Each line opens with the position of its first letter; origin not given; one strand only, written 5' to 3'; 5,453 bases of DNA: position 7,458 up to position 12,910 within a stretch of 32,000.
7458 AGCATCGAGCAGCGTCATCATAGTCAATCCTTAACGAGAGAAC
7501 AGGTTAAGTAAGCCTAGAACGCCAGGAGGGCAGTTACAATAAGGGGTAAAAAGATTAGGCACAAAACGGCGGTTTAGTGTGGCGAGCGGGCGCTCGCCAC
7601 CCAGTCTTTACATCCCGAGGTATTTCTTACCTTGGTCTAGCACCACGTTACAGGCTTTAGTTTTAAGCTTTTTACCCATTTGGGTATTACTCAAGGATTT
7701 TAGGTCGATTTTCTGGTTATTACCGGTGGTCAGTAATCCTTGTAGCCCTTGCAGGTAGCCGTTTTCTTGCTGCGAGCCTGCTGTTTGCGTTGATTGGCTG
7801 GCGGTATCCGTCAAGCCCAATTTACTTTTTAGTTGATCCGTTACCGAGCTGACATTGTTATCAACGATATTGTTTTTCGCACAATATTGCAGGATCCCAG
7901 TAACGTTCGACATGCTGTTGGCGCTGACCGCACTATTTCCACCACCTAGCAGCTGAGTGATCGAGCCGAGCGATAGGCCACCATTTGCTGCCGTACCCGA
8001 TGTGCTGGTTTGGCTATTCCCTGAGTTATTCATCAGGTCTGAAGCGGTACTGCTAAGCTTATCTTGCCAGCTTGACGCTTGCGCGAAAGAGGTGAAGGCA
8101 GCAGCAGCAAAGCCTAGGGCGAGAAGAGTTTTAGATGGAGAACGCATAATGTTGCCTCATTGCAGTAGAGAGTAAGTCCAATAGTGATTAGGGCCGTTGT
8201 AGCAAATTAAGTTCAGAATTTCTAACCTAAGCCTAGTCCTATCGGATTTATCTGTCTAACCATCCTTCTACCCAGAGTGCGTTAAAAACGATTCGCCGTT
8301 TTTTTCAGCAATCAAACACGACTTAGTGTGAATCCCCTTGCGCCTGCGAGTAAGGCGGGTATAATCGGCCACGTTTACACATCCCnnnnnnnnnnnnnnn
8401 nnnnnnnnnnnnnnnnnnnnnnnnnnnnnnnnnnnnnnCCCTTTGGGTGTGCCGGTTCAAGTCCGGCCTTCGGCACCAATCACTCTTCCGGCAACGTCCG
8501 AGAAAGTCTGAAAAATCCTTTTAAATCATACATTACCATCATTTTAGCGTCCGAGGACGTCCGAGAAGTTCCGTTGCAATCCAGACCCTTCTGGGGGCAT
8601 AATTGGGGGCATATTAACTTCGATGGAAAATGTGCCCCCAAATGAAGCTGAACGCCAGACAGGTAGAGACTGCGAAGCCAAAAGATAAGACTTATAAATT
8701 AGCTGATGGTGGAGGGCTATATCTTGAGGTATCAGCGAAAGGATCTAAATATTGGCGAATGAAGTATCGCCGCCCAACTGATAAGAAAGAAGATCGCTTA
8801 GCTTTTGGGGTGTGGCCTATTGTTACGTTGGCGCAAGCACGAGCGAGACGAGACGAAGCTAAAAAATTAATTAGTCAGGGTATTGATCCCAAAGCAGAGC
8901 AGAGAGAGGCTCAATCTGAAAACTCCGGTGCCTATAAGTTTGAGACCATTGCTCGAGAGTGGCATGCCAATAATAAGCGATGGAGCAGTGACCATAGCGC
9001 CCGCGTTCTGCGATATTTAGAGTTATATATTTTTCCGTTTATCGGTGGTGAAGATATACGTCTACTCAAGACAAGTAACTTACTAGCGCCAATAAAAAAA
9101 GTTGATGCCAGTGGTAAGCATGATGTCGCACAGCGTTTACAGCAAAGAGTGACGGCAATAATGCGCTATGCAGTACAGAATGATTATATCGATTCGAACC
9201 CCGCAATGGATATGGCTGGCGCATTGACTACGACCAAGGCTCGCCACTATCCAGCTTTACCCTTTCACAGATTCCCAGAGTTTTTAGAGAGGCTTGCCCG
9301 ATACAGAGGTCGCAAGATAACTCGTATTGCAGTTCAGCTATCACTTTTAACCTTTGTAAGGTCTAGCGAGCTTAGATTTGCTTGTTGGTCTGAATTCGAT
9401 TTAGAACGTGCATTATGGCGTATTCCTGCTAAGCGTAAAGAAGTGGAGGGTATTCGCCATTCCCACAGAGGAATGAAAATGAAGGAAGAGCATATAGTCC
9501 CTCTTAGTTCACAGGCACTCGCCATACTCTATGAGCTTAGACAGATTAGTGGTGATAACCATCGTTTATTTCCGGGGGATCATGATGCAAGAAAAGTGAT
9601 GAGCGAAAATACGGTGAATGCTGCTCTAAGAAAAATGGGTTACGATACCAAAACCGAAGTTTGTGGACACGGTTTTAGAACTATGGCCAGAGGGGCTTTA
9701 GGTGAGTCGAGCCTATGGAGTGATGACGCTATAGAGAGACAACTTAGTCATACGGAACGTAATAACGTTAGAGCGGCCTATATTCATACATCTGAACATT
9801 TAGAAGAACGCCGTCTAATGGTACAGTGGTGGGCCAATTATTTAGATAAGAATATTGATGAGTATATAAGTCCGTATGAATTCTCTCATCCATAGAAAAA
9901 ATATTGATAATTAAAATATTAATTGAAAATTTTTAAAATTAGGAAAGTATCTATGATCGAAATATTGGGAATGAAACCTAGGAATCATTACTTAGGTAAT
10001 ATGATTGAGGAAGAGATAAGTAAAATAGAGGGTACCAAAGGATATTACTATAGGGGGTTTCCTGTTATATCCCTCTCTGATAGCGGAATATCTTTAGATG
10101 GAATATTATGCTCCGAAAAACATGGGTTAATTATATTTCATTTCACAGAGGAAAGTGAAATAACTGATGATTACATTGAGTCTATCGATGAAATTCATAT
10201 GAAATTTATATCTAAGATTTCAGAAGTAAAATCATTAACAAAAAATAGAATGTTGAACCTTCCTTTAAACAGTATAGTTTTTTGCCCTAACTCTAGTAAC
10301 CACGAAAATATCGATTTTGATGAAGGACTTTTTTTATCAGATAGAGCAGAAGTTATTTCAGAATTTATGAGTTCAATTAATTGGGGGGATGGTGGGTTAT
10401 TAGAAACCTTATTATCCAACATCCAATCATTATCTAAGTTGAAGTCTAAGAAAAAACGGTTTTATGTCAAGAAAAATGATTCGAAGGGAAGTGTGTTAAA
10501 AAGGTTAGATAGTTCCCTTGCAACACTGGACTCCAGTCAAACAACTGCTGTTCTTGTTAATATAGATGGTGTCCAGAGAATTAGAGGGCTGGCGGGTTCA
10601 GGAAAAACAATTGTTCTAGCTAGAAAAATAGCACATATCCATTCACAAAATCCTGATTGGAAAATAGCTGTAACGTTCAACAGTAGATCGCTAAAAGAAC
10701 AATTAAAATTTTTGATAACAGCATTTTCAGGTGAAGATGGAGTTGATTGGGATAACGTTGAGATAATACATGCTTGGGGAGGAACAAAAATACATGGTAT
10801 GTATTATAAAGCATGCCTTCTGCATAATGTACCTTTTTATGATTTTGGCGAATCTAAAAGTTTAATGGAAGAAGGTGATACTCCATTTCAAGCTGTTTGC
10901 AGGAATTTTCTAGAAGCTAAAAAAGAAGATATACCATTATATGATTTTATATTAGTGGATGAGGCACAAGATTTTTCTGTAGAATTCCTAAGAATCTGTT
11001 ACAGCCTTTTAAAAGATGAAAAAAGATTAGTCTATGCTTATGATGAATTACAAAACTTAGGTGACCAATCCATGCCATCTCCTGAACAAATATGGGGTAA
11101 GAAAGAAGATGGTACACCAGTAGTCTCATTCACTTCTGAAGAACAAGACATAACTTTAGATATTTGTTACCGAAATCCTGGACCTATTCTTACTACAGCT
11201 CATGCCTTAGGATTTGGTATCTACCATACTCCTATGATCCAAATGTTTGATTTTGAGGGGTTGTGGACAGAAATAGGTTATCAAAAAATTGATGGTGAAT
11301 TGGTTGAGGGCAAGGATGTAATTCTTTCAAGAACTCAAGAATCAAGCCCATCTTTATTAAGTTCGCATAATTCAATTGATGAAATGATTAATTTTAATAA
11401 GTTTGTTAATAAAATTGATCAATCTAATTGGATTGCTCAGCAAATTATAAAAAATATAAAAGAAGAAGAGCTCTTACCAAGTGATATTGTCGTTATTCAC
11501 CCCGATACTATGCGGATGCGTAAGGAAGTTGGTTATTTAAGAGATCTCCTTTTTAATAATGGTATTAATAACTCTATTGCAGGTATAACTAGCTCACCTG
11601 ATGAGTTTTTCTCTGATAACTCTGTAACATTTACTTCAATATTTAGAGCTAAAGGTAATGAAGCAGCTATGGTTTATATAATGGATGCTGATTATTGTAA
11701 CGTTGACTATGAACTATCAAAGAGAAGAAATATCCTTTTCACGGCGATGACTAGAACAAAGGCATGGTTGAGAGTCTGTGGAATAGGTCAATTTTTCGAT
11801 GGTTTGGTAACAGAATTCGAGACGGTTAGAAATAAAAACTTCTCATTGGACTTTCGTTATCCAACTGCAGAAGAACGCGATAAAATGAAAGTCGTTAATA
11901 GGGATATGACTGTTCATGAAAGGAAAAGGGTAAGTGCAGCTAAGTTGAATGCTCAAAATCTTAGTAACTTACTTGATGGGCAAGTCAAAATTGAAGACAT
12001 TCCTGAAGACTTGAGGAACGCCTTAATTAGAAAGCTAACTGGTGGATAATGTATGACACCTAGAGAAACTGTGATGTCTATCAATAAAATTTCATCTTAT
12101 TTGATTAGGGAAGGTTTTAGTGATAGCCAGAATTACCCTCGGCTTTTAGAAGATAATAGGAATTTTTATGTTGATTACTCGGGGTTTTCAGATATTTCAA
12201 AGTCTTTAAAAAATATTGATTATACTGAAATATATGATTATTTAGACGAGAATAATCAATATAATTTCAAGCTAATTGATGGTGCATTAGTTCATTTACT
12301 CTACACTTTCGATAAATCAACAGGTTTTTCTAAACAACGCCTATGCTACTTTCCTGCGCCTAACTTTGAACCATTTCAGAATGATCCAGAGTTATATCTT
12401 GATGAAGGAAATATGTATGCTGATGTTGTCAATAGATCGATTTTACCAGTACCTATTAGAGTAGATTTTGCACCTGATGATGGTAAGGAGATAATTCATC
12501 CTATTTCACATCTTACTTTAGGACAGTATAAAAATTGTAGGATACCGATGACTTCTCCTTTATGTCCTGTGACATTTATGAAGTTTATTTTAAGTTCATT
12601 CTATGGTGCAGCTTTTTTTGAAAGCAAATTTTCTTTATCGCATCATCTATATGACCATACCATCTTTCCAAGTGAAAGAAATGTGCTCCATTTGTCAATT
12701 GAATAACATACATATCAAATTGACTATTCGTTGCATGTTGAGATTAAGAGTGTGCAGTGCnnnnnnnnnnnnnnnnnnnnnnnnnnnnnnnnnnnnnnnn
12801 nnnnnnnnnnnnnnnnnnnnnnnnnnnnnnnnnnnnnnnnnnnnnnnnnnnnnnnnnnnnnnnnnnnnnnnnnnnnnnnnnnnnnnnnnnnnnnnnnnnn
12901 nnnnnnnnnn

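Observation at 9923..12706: AT-rich two-gene operon (SF1 helicase-like ATPase + 217-aa partner) in the int-cos hotspot of an intact P4-like satellite: candidate anti-phage system of unknown mechanism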

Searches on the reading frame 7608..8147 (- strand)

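Call 60: search_protein_families(library=pfam, proteins=[window:7608-8147:-], max_evalue=0.01)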
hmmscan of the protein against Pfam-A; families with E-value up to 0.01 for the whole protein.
window:7608-8147:- (179 aa): 1 family
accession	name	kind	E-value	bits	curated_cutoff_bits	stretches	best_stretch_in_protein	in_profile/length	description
PF10696.14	DUF2501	-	5.5e-18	65.4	21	1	92-175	2-77/78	Protein of unknown function (DUF2501)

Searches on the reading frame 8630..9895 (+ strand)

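Call 39: search_protein_families(library=pfam, proteins=[window:8630-9895:+], max_evalue=0.01)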
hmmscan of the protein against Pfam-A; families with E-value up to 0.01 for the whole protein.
window:8630-9895:+ (421 aa): 3 families
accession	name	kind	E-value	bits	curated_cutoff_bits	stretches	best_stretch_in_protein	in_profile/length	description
PF13356.12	Arm-DNA-bind_3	-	3.1e-27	95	27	1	7-94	1-83/83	Arm DNA-binding domain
PF22022.2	Phage_int_M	-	3e-26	91.9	27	1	104-198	1-96/96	Phage integrase central domain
PF00589.27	Phage_integrase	-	5.1e-14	52.9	27.1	1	230-388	23-169/172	Phage integrase family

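Call 40: search_protein_families(library=phrogs, proteins=[window:8630-9895:+], max_evalue=0.001)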
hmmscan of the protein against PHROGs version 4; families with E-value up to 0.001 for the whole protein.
window:8630-9895:+ (421 aa): 7 families
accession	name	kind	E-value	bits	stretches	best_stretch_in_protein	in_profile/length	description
phrog_1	-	integration and excision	5.2e-54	185.5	1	4-414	90-460/611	integrase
phrog_3423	-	unknown function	4.8e-44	151.1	1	5-150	6-152/157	-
phrog_4710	-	unknown function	5.6e-34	118.6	1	99-270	22-194/211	-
phrog_216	-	integration and excision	7.2e-31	108.4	1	168-409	16-248/301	integrase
phrog_37801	-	unknown function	4.1e-11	43.9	1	361-408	25-71/73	-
phrog_14880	-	unknown function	1.5e-08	35.4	1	365-409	13-56/57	-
phrog_24775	-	unknown function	1.2e-07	32.7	1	319-409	5-90/101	-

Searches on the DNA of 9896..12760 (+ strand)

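Call 15: search_dna_similar(query=window:9896-12760:+, collection=ecoli_genomes, mode=near, max_rows=15)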
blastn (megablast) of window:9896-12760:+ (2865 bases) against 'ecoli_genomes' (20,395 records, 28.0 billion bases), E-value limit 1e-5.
No match.

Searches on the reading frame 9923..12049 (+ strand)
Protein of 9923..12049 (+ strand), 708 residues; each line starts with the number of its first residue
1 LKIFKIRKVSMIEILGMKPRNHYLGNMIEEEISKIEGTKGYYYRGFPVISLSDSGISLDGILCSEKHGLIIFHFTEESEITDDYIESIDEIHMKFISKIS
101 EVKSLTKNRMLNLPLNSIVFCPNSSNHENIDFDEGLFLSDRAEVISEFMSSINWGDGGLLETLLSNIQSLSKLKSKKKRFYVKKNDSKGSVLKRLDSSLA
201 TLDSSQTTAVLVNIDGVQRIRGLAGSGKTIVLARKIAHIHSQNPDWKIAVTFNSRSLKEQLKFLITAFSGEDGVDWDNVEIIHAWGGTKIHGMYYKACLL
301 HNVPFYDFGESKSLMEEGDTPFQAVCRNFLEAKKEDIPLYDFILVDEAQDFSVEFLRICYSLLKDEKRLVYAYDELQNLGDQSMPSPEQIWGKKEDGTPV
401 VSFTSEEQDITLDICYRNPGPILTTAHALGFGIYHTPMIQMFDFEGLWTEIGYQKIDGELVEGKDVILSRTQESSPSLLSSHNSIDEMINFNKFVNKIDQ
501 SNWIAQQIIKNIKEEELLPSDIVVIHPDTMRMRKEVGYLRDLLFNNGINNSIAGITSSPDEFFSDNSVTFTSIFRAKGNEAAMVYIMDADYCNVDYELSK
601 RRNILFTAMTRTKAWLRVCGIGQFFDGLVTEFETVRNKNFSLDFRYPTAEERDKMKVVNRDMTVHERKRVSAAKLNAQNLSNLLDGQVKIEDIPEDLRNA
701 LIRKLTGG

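Call 3: search_protein_families(library=pfam, proteins=[window:9923-12049:+], max_evalue=1)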
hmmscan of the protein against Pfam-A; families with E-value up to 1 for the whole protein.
window:9923-12049:+ (708 aa): 11 families
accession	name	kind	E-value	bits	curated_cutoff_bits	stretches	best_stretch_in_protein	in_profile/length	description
PF13538.12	UvrD_C_2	-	1.3e-11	44.6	27.4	1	568-618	2-51/52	UvrD-like helicase C-terminal domain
PF00580.27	UvrD-helicase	-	1.4e-08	35.3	23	1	205-317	4-118/271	UvrD/REP helicase N-terminal domain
PF13245.12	AAA_19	-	0.00028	21.5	25.1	1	217-377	13-128/134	AAA domain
PF25199.1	nSTAND_NTPase5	-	0.0003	21.1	34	1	217-266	43-92/145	Novel STAND NTPase 5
PF13401.12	AAA_22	-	0.00064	20.5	27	1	221-365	11-110/130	AAA domain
PF04851.21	ResIII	-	0.0055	17.1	22.5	1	224-271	32-79/164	Type III restriction enzyme, res subunit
PF13361.12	UvrD_C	-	0.054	13.3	25.6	0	555-616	273-343/350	UvrD-like helicase C-terminal domain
PF13604.12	AAA_30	-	0.073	13.2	27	1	205-253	5-54/191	AAA domain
PF02492.25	cobW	-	0.16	12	20.7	1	220-255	5-37/180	CobW/HypB/UreG, nucleotide-binding domain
PF09848.15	SLFN-g3_helicase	-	0.17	11.5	24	0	220-253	6-40/354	Schlafen group 3, DNA/RNA helicase domain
PF09731.14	Mitofilin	-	0.93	8.7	27.4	1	150-216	519-583/614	Mitochondrial inner membrane protein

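Call 4: search_protein_families(library=padloc, proteins=[window:9923-12049:+], max_evalue=1)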
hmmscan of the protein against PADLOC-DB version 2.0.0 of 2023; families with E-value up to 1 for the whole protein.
window:9923-12049:+ (708 aa): 20 families
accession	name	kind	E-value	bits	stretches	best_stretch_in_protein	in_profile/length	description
PDLC03002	Helicase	-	9.8e-263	871.6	1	26-705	16-704/707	-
PDLC01087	C3a187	-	5.4e-15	53.2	1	200-618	195-541/559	NERD+UvrD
PDLC00132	GajB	-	2.8e-08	30.9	2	203-259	5-61/625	UrvD helicase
PDLC03802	RTasHel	-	1e-06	25.9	2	340-526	193-321/675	DRT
PDLC00109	GajB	-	2.5e-06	24.2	2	339-379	175-216/647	UrvD helicase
PDLC00114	GajB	-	1.9e-05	21.4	2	197-259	3-67/635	UrvD helicase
PDLC00127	GajB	-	3.1e-05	20.7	2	201-255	8-63/594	UrvD helicase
PDLC00122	GajB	-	7.9e-05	19.7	1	211-259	12-62/502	UrvD helicase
PDLC02350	AbiO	-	0.0001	19.2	1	333-382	252-301/468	AbiO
PDLC03813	RTasNERD-Hel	-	0.00043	17.5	1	219-380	228-340/519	DRT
PDLC00129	GajB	-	0.00063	16.4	1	340-364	227-251/594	UrvD helicase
PDLC00103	GajB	-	0.00067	16.7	1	459-530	286-357/612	UrvD helicase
PDLC00135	GajB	-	0.00095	16.2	2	221-252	26-58/603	UrvD helicase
PDLC00133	GajB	-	0.0025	14.9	1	212-260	20-71/382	UrvD helicase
PDLC00123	GajB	-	0.0027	14.4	1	220-259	21-62/540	UrvD helicase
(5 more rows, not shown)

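Call 5: search_protein_families(library=ncbifam, proteins=[window:9923-12049:+], max_evalue=1)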
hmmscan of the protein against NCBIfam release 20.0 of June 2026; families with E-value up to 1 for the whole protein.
window:9923-12049:+ (708 aa): 7 families
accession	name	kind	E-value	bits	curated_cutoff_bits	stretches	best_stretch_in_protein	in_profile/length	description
NF053713.1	helicas_STM2767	equivalog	7.2e-36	123.8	550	1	185-658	158-606/665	STM2767 family DEAD/DEAH box helicase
TIGR01073.1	pcrA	equivalog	1.2e-05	23.9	911.2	1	199-260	2-68/725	DNA helicase PcrA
NF008276.0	PRK11054.1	equivalog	0.00042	18.9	543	1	174-239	171-233/684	DNA helicase IV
TIGR01448.2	helicase_RecD2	equivalog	0.00058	18.1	500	1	571-634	643-702/713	SF1B family DNA helicase RecD2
TIGR01074.1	rep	equivalog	0.011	14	951.45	1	202-259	2-61/668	DNA helicase Rep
TIGR02784.1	addA_alphas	equivalog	0.042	12.2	860.75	0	593-622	842-871/1138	double-strand break repair helicase AddA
NF008743.0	PRK11773.1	equivalog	0.069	11.5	965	1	199-259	7-69/720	DNA helicase II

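Call 19: find_homologous_proteins(query=window:9923-12049:+, max_evalue=0.001)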
Query window:9923-12049:+ (708 aa): 5390 proteins with E <= 0.001 among 8000 candidates; the best 120 are listed.
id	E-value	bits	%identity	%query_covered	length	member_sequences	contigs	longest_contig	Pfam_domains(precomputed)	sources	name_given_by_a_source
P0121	0.0e+0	1586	100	99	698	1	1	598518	PF13538.13,PF00580.28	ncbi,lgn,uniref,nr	ncbi:Superfamily I DNA and RNA helicases [Rosenbergiella nectarea]|uniref:DNA 3'-5' helicase II n=1 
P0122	0.0e+0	1335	81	98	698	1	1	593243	PF13538.13,PF00580.28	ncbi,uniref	ncbi:ATP-binding domain-containing protein [Erwinia billingiae]|uniref:DEAD/DEAH box helicase n=1 Ta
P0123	0.0e+0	1319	80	99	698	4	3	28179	PF13538.13,PF00580.28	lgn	-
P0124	0.0e+0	1218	75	98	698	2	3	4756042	PF13538.13,PF00580.28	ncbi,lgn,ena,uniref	ncbi:DEAD/DEAH box helicase [Hafnia paralvei]|uniref:DEAD/DEAH box helicase n=1 Tax=Hafnia paralvei 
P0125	0.0e+0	1213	74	98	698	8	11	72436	PF13538.13,PF00580.28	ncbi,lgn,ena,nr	ncbi:MAG: ATP-binding domain-containing protein [Leclercia adecarboxylata]|nr:ATP-binding domain-con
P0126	0.0e+0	1211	74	98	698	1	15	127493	PF13538.13,PF00580.28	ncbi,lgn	-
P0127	0.0e+0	1199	74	98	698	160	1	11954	PF13538.13,PF13245.13,PF00580.28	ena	-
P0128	0.0e+0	1029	66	99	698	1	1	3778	PF13538.13,PF13245.13,PF13401.13,PF00580.28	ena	-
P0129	0.0e+0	1026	66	98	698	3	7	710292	PF13538.13,PF13245.13,PF13401.13,PF00580.28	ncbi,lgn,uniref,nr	ncbi:ATP-binding domain-containing protein [Serratia marcescens]|uniref:DEAD/DEAH box helicase n=1 T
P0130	0.0e+0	1025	66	99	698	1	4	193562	PF13538.13,PF13245.13,PF13401.13,PF00580.28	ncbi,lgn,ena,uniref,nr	ncbi:ATP-binding domain-containing protein [Enterobacter roggenkampii]|uniref:DEAD/DEAH box helicase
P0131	0.0e+0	1025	66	99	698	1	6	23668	PF13538.13,PF13245.13,PF13401.13,PF00580.28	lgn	-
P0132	0.0e+0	1019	65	99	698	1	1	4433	PF13538.13,PF00580.28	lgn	-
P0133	0.0e+0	1014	65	99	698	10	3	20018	PF13538.13,PF00580.28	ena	-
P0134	3.1e-298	1009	65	99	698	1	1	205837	PF13538.13,PF13401.13,PF00580.28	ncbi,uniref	ncbi:DEAD/DEAH box helicase [Pantoea agglomerans]|uniref:DEAD/DEAH box helicase n=1 Tax=Enterobacter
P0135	3.4e-297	1006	65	98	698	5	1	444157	PF13538.13,PF13401.13,PF00580.28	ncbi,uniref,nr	ncbi:ATP-binding domain-containing protein [Serratia proteamaculans]|uniref:DEAD/DEAH box helicase n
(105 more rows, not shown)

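Call 24: search_solved_structures(query=A2, max_evalue=0.01)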
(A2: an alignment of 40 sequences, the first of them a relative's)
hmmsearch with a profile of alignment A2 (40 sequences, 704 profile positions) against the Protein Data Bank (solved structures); distinct sequences matched with E-value up to 0.01: 4.
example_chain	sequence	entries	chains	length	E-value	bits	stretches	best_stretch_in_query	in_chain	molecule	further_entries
1pjr_A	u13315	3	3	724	9.2e-07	30.5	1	185-249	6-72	PCRA | ATP-DEPENDENT HELICASE PCRA | HELICASE PCRA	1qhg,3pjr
2pjr_A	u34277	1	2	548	1.1e-06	30.2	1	185-249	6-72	PROTEIN (HELICASE PCRA)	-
1qhh_A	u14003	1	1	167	1.9e-06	29.5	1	185-249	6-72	PROTEIN (PCRA (SUBUNIT))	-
9dci_A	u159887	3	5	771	0.00029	22.2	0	185-246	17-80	ATP-dependent DNA helicase UvrD1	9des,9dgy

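Call 40: search_protein_families(library=phrogs, proteins=[window:9953-12049:+], max_evalue=0.001)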
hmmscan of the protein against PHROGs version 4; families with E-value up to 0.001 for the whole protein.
window:9953-12049:+ (698 aa): 3 families
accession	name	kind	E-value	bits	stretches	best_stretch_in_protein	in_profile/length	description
phrog_1967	-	DNA, RNA and nucleotide metabolism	8.2e-23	81.9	2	302-633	332-691/776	DNA helicase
phrog_16361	-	unknown function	2.5e-10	41.2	1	180-301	156-285/313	-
phrog_13375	-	unknown function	1.9e-08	34.7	1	323-602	12-258/372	-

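Call 77: find_related_loci(query=A2, collection=viral_contigs, flank=5000)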
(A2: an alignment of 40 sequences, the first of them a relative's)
Query A2 (698 aa) in viral_contigs; peptide patterns used: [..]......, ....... (x = any residue, [..] = any of these).
599 stretches matched a pattern (row limit reached: there are more); 20 encode a relative of the query (tblastn E <= 1e-3); 20 distinct loci.
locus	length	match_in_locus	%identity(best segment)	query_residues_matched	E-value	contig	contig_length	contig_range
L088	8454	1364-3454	74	1-697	0e+0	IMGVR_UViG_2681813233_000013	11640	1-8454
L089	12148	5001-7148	46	1-695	0e+0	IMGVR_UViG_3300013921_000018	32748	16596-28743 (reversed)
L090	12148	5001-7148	45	1-695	0e+0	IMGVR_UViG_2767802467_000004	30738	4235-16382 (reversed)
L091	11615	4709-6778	42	15-697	0e+0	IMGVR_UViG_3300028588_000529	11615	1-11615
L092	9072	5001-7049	44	29-693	5e-179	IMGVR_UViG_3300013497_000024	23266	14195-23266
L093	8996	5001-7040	44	29-687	4e-170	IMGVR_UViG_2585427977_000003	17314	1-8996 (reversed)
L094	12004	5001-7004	40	30-682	1e-154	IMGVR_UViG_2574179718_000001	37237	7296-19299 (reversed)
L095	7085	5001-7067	36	1-689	4e-129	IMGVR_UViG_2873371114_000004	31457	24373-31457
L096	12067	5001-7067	35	1-689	1e-128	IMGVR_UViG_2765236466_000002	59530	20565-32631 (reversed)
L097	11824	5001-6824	33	33-640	2e-95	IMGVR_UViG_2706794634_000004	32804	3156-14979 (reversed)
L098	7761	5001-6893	40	30-658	3e-137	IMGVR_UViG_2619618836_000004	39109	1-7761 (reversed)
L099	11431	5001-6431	32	172-647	7e-72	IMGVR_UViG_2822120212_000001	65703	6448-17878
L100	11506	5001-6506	31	193-695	3e-69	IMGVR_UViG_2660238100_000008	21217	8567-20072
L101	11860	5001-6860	33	21-640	2e-94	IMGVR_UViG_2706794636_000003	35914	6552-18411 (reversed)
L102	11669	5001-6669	33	95-652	6e-80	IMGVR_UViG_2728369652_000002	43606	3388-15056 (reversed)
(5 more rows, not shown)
